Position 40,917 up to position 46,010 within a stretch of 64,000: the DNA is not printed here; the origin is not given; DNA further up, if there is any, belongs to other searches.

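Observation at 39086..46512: Three-gene cassette (receiver-like protein, LRR/histidine-kinase-like giant, coupled small protein): candidate undescribed sensing or defence system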

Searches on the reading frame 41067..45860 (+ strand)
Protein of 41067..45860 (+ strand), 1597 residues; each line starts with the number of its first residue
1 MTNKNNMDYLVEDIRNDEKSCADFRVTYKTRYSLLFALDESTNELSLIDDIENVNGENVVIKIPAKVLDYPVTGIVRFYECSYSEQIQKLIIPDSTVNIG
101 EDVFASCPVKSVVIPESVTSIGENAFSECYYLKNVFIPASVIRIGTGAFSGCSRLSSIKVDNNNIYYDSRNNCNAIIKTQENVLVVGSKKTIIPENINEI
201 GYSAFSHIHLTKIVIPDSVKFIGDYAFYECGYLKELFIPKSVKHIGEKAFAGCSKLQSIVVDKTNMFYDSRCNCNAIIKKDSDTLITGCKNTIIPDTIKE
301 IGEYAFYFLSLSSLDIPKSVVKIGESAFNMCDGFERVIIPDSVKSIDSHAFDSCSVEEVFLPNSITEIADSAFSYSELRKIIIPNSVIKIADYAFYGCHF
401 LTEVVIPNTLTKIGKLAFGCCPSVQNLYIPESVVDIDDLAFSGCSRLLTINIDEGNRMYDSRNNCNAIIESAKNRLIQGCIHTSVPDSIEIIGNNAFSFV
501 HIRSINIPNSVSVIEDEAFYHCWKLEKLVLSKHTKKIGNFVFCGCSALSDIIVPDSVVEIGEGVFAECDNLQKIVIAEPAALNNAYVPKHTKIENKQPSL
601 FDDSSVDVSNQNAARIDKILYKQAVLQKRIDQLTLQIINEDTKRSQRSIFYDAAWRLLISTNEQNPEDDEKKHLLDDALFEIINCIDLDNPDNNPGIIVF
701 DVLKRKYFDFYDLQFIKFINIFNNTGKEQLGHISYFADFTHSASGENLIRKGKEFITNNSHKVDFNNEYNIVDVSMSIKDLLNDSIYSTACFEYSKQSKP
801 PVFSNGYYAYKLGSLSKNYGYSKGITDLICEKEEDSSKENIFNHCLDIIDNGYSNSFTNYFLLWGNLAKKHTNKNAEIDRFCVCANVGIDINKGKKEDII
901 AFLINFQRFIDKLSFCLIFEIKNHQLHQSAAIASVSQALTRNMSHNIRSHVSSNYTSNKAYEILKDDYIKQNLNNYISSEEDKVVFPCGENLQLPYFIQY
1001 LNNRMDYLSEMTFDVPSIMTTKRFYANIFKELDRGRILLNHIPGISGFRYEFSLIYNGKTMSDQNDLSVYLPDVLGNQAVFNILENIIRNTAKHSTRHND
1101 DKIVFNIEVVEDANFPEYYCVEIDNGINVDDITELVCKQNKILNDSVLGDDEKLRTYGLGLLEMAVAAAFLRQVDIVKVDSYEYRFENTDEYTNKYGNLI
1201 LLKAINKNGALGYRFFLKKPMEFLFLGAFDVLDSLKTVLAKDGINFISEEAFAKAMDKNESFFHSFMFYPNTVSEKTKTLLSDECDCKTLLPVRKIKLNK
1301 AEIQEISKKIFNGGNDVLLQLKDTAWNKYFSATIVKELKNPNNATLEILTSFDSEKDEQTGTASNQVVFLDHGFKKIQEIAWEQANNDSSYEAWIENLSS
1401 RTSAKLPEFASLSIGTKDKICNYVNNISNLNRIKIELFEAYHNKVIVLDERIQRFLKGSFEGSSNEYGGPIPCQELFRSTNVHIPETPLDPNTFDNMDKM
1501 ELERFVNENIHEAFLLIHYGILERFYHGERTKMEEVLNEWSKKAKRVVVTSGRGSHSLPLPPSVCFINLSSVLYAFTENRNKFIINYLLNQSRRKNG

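Call 3: search_protein_families(library=pfam, proteins=[window:41067-45860:+], max_evalue=1)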
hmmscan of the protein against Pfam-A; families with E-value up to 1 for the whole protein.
window:41067-45860:+ (1597 aa): 3 families
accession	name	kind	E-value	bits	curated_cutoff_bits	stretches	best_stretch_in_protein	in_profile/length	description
PF13306.12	LRR_5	-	8.1e-103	339.7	27.7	5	483-578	16-110/127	BspA type Leucine rich repeat region (6 copies)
PF13855.12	LRR_8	-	1.6e-11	44.2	27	0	219-263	13-58/61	Leucine rich repeat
PF17878.8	ssDBP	-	0.12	12.7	27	0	952-1007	19-71/81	Phage single-stranded DNA-binding protein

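Call 4: search_protein_families(library=padloc, proteins=[window:41067-45860:+], max_evalue=1)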
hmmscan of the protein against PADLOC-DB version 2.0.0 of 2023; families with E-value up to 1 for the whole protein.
window:41067-45860:+ (1597 aa): 0 families

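Call 5: search_protein_families(library=ncbifam, proteins=[window:41067-45860:+], max_evalue=1)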
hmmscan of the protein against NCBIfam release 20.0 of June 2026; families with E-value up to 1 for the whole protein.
window:41067-45860:+ (1597 aa): 2 families
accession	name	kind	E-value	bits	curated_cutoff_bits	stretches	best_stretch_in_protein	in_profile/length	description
NF047961.1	adhesin_HupY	equivalog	3.4e-44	151.2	1250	5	335-419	189-274/978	leucine-rich repeat adhesin HupY/LrrG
NF045861.1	glide_Gli349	exception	2.2e-15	54.5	1750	4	313-378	2681-2746/3169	gliding machinery surface structure protein Gli349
